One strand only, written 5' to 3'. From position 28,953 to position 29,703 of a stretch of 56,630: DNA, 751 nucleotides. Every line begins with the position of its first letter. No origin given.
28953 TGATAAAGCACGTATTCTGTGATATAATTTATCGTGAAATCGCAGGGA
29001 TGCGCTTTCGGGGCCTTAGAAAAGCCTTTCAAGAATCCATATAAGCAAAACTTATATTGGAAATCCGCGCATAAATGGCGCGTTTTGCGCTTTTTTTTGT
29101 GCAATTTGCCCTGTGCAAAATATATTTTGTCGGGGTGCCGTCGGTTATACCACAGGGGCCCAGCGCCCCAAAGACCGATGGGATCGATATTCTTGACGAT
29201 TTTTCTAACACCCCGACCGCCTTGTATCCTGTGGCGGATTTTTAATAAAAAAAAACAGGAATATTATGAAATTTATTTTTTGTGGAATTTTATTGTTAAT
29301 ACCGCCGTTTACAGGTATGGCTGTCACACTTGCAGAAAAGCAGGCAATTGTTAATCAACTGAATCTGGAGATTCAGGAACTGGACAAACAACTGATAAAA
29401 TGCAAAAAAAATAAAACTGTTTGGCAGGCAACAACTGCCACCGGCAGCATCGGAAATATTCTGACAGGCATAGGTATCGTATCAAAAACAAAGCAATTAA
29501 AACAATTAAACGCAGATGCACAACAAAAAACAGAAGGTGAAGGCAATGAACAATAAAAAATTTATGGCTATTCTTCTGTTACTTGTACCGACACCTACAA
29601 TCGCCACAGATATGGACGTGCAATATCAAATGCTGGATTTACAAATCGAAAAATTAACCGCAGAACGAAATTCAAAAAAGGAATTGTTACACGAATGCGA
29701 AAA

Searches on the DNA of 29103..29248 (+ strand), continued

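Call 95: search_with_rna_model(model_id=R1, sources=[L118, L119, L120, L121, L122, L123, L124, L125, L126, L127, L128, L129, L130, L131, L132, L133, L134, L135, L136, L137, L138, L139, L140, L141, L142, L143, L144, L145, L146, L147, L148, L149, L150, L151, L152, L153, L154, L155, L156, L157, L158, L159, L160, L161, L162, L163, L164, L165, L166, L167, L168, L169, L170, L171, L172, L173, L174, L175, L176, L177, L178, L179, L180, L181, L182, L183, L184, L185, L186, L187, L188, L189, L190, L191, L192, L193, L194, L195, L196, L197, L198, L199, L200, L201, L202, L203, L204, L205, L206, L207, L208, L209, L210, L211, L212, L213, L214, L215, L216, L217], max_evalue=1e-10)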
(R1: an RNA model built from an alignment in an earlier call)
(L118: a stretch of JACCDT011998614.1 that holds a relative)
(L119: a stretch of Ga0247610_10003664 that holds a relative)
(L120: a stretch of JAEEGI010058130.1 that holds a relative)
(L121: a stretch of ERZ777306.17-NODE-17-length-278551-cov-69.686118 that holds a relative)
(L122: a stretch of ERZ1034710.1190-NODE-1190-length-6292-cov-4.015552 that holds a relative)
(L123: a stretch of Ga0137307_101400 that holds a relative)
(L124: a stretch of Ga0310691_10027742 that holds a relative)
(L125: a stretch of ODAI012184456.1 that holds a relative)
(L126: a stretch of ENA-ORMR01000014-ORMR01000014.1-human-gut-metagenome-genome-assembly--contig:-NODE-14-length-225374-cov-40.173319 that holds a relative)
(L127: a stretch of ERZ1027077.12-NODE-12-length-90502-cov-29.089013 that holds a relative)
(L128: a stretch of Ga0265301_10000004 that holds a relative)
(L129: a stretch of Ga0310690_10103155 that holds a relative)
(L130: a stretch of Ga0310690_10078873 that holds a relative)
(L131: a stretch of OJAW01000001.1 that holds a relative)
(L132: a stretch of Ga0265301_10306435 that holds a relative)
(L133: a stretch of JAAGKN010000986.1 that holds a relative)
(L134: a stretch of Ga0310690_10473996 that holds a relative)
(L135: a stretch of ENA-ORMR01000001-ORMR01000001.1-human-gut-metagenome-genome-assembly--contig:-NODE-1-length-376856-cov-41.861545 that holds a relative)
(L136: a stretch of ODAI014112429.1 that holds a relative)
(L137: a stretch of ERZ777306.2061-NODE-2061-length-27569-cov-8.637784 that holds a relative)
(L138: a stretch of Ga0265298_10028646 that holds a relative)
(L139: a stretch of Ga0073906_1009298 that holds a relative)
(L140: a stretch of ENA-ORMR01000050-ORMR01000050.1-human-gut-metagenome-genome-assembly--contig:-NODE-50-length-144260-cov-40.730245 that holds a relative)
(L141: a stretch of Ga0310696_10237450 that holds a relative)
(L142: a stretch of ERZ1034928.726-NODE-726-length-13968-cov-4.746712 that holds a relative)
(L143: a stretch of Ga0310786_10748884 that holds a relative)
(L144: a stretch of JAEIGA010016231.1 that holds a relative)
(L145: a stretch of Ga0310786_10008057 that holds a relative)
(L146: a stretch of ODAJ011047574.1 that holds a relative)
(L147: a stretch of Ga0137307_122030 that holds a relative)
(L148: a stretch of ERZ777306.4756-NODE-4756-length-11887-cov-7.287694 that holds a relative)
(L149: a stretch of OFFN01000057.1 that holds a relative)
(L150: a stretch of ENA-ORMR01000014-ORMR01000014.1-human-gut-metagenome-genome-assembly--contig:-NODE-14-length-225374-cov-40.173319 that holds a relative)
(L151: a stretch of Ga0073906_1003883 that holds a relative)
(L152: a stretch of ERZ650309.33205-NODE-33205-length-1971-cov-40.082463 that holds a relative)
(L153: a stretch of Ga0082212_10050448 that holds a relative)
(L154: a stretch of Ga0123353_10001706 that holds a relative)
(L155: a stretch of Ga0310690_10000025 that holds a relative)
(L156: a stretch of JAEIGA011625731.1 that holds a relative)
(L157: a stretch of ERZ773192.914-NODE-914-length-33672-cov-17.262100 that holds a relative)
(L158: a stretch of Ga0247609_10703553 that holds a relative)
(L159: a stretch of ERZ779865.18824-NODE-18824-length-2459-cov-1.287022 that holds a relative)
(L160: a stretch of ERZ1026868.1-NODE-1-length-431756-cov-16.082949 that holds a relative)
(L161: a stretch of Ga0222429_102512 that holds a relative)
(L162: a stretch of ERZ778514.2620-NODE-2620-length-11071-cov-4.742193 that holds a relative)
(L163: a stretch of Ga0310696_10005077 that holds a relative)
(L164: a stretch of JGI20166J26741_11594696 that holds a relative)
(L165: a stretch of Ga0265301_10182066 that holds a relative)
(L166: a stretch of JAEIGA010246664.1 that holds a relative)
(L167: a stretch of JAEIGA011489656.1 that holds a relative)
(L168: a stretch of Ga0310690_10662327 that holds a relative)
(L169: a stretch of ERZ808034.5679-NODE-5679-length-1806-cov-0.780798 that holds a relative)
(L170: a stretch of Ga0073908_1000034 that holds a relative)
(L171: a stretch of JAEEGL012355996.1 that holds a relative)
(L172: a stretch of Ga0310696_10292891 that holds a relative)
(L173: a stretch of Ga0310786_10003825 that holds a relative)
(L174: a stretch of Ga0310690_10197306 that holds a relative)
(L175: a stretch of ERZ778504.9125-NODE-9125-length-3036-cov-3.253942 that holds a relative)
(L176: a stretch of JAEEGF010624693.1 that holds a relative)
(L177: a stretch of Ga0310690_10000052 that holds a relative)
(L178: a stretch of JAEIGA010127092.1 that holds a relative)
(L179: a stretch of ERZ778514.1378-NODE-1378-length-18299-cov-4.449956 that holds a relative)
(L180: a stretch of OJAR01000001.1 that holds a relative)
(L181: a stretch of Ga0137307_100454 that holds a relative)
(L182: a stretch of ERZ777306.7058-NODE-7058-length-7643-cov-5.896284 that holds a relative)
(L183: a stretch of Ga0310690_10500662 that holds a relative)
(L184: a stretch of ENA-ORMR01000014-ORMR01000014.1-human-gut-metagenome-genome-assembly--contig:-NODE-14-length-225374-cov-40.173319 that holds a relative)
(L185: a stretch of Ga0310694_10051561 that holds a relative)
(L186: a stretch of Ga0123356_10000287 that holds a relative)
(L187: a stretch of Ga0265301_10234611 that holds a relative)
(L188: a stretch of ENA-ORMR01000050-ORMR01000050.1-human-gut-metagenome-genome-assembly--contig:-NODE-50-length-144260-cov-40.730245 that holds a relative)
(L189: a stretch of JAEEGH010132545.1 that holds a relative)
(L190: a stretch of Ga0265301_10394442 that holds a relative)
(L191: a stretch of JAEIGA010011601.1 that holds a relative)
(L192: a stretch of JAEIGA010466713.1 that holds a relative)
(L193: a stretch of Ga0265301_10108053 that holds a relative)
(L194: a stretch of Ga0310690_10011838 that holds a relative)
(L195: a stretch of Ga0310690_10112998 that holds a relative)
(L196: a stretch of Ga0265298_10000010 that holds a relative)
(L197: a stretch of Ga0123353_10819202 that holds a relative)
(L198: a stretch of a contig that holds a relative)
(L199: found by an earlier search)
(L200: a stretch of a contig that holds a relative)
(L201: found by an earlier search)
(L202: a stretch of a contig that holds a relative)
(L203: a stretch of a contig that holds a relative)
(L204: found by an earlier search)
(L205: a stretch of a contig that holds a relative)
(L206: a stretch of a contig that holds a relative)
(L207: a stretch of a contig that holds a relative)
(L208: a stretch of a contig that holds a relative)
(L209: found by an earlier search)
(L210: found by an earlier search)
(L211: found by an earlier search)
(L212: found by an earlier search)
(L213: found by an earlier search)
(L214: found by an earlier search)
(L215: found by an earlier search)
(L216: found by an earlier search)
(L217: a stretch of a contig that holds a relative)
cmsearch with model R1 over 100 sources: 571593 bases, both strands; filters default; matches with E-value up to 1e-10: 1.
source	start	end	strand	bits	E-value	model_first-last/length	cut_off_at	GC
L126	9908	10044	-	91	1.1e-21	1-141/141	no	0.47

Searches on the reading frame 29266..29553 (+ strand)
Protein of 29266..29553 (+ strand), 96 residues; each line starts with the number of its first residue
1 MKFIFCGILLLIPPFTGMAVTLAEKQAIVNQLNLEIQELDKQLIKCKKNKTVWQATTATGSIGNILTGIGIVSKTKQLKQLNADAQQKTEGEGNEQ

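Call 80: search_protein_families(library=pfam, alignment_id=A8, max_evalue=0.001)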
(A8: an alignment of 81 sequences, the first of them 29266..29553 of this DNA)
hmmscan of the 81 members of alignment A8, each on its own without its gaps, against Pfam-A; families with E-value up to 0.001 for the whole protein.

A. member 1, window:29266-29553:+ (96 aa): 0 families

B. families by the number of members that match (of 81 scanned): 27 families (the first 25 are shown)
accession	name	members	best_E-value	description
PF13505.12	OMP_b-brl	3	2.6e-14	Outer membrane protein beta-barrel domain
PF00535.33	Glycos_transf_2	2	2.4e-28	Glycosyl transferase family 2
PF10111.15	Glyco_tranf_2_2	2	6.5e-10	Glycosyltransferase like family 2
PF02462.21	Opacity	2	5.3e-08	Opacity family porin protein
PF13641.12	Glyco_tranf_2_3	2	6.3e-08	Glycosyltransferase like family 2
PF09479.16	Flg_new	2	4e-05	Listeria-Bacteroides repeat domain (List_Bact_rpt)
PF24634.1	DUF7631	2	0.0007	Domain of unknown function (DUF7631)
PF11380.13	Stealth_CR2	1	1.3e-41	Stealth protein CR2, conserved region 2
PF01501.26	Glyco_transf_8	1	9.5e-36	Glycosyl transferase family 8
PF13715.12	CarbopepD_reg_2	1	6.1e-28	CarboxypepD_reg-like domain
PF05045.17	RgpF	1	5.6e-21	Rhamnan synthesis protein F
PF00884.28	Sulfatase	1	6.5e-21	Sulfatase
PF13620.12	CarboxypepD_reg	1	2.8e-19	Carboxypeptidase regulatory-like domain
PF01381.28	HTH_3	1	8.2e-12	Helix-turn-helix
PF13146.11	TRL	1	1.9e-11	TRL-like protein family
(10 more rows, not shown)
